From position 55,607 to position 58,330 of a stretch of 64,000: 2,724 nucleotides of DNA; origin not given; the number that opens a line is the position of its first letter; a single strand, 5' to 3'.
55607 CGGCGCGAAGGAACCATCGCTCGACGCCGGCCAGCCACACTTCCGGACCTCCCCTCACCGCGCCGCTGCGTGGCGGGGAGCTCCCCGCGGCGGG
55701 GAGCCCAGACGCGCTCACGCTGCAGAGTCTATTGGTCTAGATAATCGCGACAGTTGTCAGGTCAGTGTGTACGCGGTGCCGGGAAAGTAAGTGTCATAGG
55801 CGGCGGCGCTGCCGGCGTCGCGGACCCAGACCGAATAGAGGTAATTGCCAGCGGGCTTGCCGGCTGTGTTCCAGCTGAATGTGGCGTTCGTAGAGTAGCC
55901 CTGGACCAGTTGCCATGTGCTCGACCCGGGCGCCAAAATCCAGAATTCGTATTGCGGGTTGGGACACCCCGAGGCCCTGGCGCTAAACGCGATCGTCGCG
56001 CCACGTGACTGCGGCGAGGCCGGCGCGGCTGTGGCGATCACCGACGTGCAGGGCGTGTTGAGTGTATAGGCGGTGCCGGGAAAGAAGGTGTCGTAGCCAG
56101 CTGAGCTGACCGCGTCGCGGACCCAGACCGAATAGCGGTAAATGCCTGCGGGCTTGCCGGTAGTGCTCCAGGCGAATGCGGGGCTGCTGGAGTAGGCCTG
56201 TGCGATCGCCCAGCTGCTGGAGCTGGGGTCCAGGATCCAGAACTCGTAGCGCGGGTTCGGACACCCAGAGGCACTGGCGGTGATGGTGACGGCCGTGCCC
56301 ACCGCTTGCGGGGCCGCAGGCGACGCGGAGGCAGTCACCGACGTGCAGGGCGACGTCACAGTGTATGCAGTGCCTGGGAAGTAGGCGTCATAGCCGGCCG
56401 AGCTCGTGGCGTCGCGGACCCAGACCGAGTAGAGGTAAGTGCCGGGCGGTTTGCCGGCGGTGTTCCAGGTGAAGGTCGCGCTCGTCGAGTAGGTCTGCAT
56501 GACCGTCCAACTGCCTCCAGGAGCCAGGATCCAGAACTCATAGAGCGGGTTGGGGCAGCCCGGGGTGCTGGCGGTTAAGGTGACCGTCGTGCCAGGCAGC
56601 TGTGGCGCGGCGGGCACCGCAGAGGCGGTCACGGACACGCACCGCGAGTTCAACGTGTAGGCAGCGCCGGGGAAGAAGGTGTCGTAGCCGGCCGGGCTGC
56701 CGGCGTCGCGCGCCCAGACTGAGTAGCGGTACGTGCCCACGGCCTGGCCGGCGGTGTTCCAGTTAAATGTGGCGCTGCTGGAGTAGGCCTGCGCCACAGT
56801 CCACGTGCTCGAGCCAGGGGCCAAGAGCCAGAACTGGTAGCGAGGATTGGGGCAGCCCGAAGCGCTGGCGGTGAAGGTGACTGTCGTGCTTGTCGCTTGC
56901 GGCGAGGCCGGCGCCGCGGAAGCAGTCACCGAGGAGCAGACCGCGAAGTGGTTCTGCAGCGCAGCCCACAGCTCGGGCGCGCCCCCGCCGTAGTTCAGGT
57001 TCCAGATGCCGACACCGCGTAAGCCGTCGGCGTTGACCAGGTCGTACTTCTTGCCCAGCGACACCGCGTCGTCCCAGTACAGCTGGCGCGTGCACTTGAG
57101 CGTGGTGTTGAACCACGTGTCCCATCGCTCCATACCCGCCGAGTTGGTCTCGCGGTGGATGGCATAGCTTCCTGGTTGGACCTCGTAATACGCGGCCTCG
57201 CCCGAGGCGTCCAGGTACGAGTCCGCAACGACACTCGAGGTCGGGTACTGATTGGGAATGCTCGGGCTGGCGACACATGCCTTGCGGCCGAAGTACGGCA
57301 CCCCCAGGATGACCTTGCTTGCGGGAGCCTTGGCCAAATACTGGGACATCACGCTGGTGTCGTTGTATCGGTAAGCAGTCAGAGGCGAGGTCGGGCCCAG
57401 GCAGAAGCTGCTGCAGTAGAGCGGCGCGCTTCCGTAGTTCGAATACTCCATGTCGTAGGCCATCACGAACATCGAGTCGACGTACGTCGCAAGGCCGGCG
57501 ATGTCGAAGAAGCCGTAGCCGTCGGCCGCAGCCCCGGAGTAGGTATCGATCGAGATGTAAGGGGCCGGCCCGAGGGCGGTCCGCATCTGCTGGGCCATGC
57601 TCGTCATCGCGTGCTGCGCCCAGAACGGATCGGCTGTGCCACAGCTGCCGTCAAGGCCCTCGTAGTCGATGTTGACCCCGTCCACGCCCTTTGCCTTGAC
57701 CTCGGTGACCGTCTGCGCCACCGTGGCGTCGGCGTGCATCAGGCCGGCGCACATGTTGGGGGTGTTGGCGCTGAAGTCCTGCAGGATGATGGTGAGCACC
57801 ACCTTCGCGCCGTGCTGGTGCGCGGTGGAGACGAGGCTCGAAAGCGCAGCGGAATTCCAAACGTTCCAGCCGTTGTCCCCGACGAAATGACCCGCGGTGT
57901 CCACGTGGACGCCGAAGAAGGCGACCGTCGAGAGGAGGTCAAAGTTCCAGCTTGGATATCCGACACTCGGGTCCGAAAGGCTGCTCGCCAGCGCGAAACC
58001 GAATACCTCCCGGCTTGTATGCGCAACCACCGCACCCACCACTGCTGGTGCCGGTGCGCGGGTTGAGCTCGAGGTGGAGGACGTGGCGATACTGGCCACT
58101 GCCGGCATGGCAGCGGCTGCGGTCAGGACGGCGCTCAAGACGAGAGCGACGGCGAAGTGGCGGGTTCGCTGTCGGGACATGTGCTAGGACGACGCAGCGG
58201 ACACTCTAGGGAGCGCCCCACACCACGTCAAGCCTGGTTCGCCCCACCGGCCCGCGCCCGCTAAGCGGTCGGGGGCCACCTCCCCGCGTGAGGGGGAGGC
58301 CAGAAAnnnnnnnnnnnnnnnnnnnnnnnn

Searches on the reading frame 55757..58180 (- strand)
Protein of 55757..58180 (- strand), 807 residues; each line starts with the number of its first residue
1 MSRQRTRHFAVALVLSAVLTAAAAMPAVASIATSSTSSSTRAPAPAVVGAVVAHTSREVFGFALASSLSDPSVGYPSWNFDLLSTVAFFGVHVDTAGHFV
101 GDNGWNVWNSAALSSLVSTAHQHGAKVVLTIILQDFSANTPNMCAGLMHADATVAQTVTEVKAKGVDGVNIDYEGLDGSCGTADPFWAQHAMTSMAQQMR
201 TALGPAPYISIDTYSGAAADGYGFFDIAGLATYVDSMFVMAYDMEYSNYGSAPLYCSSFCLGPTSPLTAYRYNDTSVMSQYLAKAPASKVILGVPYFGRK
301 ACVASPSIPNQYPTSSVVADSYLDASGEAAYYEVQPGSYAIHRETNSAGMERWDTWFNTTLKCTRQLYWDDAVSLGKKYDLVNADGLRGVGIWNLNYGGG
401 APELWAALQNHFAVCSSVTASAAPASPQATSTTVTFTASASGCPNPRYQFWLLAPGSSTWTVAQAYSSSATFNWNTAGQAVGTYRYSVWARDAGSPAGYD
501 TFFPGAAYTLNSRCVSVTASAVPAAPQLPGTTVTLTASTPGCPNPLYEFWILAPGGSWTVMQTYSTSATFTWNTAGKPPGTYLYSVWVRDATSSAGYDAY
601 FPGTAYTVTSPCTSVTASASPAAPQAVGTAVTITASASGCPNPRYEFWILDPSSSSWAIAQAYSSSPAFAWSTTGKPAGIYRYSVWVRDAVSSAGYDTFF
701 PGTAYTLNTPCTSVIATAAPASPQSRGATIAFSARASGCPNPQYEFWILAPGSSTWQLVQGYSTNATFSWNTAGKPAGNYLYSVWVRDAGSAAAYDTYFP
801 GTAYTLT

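Call 4: search_protein_families(library=pfam, proteins=[window:55757-58180:-], max_evalue=0.01)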
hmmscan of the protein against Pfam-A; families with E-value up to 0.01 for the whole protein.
window:55757-58180:- (807 aa): 4 families
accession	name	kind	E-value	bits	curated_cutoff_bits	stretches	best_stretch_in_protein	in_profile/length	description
PF00704.34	Glyco_hydro_18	-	4.6e-20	72.9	29.6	1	87-397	29-316/317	Glycosyl hydrolases family 18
PF05409.19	Peptidase_C30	-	1.9e-06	27.8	25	0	527-597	52-121/288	Coronavirus endopeptidase C30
PF07495.19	Y_Y_Y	-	9e-06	25.9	26.6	0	544-599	7-57/65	Y_Y_Y domain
PF23916.1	TIM-barrel_EndoS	-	0.0065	16.6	27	0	115-244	50-172/238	Endo-beta-N-acetylglucosaminidase EndoS TIM-barrel domain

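Call 6: search_protein_families(library=ncbifam, proteins=[window:55757-58180:-], max_evalue=0.01)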
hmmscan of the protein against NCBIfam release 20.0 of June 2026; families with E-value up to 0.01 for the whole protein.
window:55757-58180:- (807 aa): 3 families
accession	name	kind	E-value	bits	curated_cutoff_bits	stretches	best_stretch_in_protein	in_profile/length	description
NF010681.0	PRK14081.1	equivalog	2.7e-19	68.8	842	4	718-797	296-369/667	triple tyrosine motif-containing protein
NF052619.1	ChiD_Serratia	equivalog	5.8e-09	35.4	750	1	146-301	123-279/416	chitinase ChiD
NF047539.1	XAC2610_fam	domain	0.0022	18.5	35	0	633-666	16-49/89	XAC2610-related protein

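Call 77: find_encoding_contigs(protein=window:55757-58180:-, flank=3000, max_places=3)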
Protein window:55757-58180:- (807 aa): 24 contigs read that carry it; 3 places shown.
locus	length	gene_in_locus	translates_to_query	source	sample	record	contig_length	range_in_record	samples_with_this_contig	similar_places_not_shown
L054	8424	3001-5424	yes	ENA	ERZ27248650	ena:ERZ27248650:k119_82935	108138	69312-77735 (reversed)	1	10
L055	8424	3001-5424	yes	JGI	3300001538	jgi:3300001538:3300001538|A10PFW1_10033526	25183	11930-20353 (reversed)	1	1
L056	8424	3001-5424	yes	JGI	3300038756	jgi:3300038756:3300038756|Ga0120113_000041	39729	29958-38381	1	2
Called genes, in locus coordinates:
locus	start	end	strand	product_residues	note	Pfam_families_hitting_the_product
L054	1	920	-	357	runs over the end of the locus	PF01073:3Beta_HSD, PF01370:Epimerase, PF02719:Polysacc_synt_2 (weak), PF04321:RmlD_sub_bind (weak), PF16363:GDP_Man_Dehyd, PF13460:NAD_binding_10 (weak)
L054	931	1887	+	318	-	PF00535:Glycos_transf_2, PF13641:Glyco_tranf_2_3 (weak)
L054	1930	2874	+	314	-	PF01073:3Beta_HSD, PF01370:Epimerase, PF02719:Polysacc_synt_2 (weak), PF04321:RmlD_sub_bind, PF13460:NAD_binding_10 (faint), PF16363:GDP_Man_Dehyd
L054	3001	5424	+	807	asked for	PF00704:Glyco_hydro_18, PF07495:Y_Y_Y (faint)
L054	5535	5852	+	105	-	-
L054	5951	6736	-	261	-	PF02353:CMAS, PF13489:Methyltransf_23, PF01209:Ubie_methyltran, PF06325:PrmA, PF13847:Methyltransf_31, PF08241:Methyltransf_11, PF08242:Methyltransf_12, PF13649:Methyltransf_25, +5 more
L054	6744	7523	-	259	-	PF13489:Methyltransf_23, PF01209:Ubie_methyltran, PF13847:Methyltransf_31, PF08241:Methyltransf_11, PF08242:Methyltransf_12, PF13649:Methyltransf_25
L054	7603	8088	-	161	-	PF02397:Bac_transf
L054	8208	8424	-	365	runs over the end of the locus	PF00266:Aminotran_5 (weak), PF01041:DegT_DnrJ_EryC1, PF00155:Aminotran_1_2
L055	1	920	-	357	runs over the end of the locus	PF01073:3Beta_HSD, PF01370:Epimerase, PF02719:Polysacc_synt_2 (weak), PF04321:RmlD_sub_bind (weak), PF16363:GDP_Man_Dehyd, PF13460:NAD_binding_10 (weak)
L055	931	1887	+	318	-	PF00535:Glycos_transf_2, PF13641:Glyco_tranf_2_3 (weak)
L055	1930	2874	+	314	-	PF01073:3Beta_HSD, PF01370:Epimerase, PF02719:Polysacc_synt_2 (weak), PF04321:RmlD_sub_bind, PF13460:NAD_binding_10 (faint), PF16363:GDP_Man_Dehyd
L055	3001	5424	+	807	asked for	PF00704:Glyco_hydro_18, PF07495:Y_Y_Y (faint)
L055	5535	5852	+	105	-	-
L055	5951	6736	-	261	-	PF02353:CMAS, PF13489:Methyltransf_23, PF01209:Ubie_methyltran, PF06325:PrmA, PF13847:Methyltransf_31, PF08241:Methyltransf_11, PF08242:Methyltransf_12, PF13649:Methyltransf_25, +5 more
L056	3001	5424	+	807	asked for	PF00704:Glyco_hydro_18, PF07495:Y_Y_Y (faint)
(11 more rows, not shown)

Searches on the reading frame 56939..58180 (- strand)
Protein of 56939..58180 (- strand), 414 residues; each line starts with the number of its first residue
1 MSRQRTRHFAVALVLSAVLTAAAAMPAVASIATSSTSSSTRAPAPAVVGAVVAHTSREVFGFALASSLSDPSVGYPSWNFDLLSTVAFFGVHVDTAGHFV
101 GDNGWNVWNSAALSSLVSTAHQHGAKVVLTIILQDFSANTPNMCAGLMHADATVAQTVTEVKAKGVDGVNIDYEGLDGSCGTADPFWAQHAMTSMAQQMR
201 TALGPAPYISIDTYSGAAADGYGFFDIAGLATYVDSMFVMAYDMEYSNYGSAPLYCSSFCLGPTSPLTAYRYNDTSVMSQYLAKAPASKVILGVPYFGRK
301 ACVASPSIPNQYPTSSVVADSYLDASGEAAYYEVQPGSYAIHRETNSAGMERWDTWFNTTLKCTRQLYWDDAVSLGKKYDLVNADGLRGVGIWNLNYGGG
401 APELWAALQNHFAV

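Call 43: search_solved_structures(query=window:56939-58180:-, max_evalue=0.001)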
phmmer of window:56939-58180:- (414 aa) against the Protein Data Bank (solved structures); distinct sequences matched with E-value up to 0.001: 54.
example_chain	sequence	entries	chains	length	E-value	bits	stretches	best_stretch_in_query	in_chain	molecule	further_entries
5xwf_A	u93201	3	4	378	1.6e-09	40.7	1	108-409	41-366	Fungal chitinase from Rhizomucor miehei (SeMet-substituted proteins) | Chintase | Chitinase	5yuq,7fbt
6jm7_A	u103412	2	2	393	2.4e-09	40.1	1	216-396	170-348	ofchtiv | ofchtiv-allosamidin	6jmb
6epb_A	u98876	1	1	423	3.6e-09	39.5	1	74-300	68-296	Endochitinase 42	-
4wiw_A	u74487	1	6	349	3.7e-09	39.5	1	107-397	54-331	Glycoside hydrolase family 18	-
6jm8_A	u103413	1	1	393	4.1e-09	39.3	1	222-396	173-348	ofchtiv-g5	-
8fg5_A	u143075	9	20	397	1.1e-07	34.6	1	142-395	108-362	Acidic mammalian chitinase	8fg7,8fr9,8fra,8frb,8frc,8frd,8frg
6hm1_A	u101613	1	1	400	1.4e-07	34.3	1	152-302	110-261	Glycoside hydrolase family 18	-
4nzc_A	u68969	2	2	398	1.4e-07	34.2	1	151-302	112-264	Glycoside hydrolase family 18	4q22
4ptm_A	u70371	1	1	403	1.5e-07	34.2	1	152-302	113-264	Glycoside hydrolase family 18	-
4lgx_A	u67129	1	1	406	1.5e-07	34.2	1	152-302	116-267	Glycoside hydrolase family 18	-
4q6t_A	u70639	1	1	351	2.3e-07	33.6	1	151-410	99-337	Glycosyl hydrolase, family 18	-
2ybt_A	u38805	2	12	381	2.8e-07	33.3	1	160-334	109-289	ACIDIC MAMMALIAN CHITINASE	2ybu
3fxy_A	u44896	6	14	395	3e-07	33.2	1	160-334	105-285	Acidic mammalian chitinase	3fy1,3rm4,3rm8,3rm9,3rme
6f8n_A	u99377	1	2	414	3.6e-07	33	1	152-302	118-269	Glycoside hydrolase family 18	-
6ylj_A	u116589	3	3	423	3.8e-07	32.9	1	74-300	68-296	Endochitinase 42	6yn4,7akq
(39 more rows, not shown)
